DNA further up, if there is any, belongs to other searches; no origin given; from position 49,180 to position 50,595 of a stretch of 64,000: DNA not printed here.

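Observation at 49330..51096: Unusual fusion of a GNAT-like N-acyltransferase domain to a HisC-like PLP aminotransferase inside the lipid cluster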

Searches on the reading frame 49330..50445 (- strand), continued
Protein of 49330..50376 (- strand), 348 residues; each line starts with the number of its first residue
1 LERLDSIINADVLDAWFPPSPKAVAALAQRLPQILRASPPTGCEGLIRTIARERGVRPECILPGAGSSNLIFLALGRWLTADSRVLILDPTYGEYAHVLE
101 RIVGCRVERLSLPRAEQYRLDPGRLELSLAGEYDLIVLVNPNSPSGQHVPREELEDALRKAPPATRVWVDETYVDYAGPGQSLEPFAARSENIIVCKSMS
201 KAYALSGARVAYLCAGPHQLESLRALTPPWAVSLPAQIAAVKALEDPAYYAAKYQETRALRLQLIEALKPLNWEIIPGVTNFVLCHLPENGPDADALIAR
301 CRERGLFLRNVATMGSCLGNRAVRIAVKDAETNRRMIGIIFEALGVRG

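Call 81: search_protein_families(library=ncbifam, alignment_id=A2, max_evalue=1e-10)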
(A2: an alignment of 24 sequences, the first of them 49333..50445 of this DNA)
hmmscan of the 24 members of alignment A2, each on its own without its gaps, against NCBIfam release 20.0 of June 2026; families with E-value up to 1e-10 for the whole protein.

A. member 1, window:49333-50445:- (371 aa): 29 families (the best 25 are shown)
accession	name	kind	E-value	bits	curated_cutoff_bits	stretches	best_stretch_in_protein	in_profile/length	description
TIGR01140.1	L_thr_O3P_dcar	equivalog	1.2e-55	188.9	290.55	1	44-360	28-327/331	threonine-phosphate decarboxylase CobD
TIGR01141.1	hisC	equivalog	2.7e-49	167.9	276.55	1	40-363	32-346/349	histidinol-phosphate transaminase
NF002878.0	PRK03321.1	subfamily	1.6e-35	122.5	374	1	39-362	33-344/352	histidinol-phosphate transaminase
NF005915.1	PRK07908.1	equivalog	2.8e-35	122.3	360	1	69-361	50-329/332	Rv2231c family histidinol phosphate aminotransferase CobC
NF053748.1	bifunc_CobBC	exception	2.2e-33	115.6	950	1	70-361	519-794/797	bifunctional hydrogenobyrinic acid a,c-diamide synthase/histidinol phosphate aminotransferase CobBC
NF003496.0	PRK05166.1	equivalog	2e-31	109.1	540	1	39-321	47-331/373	histidinol-phosphate transaminase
NF006014.0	PRK08153.1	equivalog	2.4e-30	105.6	510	1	37-355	42-352/370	pyridoxal phosphate-dependent aminotransferase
NF041364.1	GntC_guanitoxin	equivalog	7.1e-29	100.8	415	1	52-327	25-317/356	guanitoxin biosynthesis PLP-dependent (S)-gamma-hydroxy-L-arginine cyclodehydratase GntC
NF006580.0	PRK09105.1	subfamily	1.1e-28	100.2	444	1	35-314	53-325/375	pyridoxal phosphate-dependent aminotransferase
NF002877.0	PRK03317.1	equivalog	8.1e-28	97.3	409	1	91-338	102-344/374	histidinol-phosphate transaminase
NF051461.1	pyoverd_PtaA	equivalog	1.3e-24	86.6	500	1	37-309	43-309/359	pyoverdine biosynthesis transaminase PtaA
NF002726.0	PRK02610.1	equivalog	1e-23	83.9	391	1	79-363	89-365/374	histidinol-phosphate transaminase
NF006225.0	PRK08354.1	equivalog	5e-22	78.7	288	1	95-364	73-313/318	putative aminotransferase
NF004870.0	PRK06225.1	equivalog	2.7e-20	72.5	351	1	61-350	63-356/380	pyridoxal phosphate-dependent aminotransferase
NF004770.0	PRK06108.1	subfamily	1.8e-17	63.2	422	1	82-295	97-318/396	pyridoxal phosphate-dependent aminotransferase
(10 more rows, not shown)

B. families by the number of members that match (of 24 scanned): 51 families (the first 25 are shown)
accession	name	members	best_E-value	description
TIGR01140.1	L_thr_O3P_dcar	24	2.2e-60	threonine-phosphate decarboxylase CobD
TIGR01141.1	hisC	24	3.8e-57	histidinol-phosphate transaminase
NF002878.0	PRK03321.1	24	7.2e-42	histidinol-phosphate transaminase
NF005915.1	PRK07908.1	24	4.6e-39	Rv2231c family histidinol phosphate aminotransferase CobC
NF053748.1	bifunc_CobBC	24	8.1e-39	bifunctional hydrogenobyrinic acid a,c-diamide synthase/histidinol phosphate aminotransferase CobBC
NF003496.0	PRK05166.1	24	4.8e-38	histidinol-phosphate transaminase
NF041364.1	GntC_guanitoxin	24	5.1e-37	guanitoxin biosynthesis PLP-dependent (S)-gamma-hydroxy-L-arginine cyclodehydratase GntC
NF006014.0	PRK08153.1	24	8.8e-37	pyridoxal phosphate-dependent aminotransferase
NF006580.0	PRK09105.1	24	3.8e-34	pyridoxal phosphate-dependent aminotransferase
NF002877.0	PRK03317.1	24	4.3e-34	histidinol-phosphate transaminase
NF002726.0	PRK02610.1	24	4.3e-29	histidinol-phosphate transaminase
NF051461.1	pyoverd_PtaA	24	5.6e-29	pyoverdine biosynthesis transaminase PtaA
NF006225.0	PRK08354.1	24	3.7e-28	putative aminotransferase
NF004870.0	PRK06225.1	24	2.3e-27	pyridoxal phosphate-dependent aminotransferase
TIGR03947.1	viomycin_VioD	24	3.7e-26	capreomycidine synthase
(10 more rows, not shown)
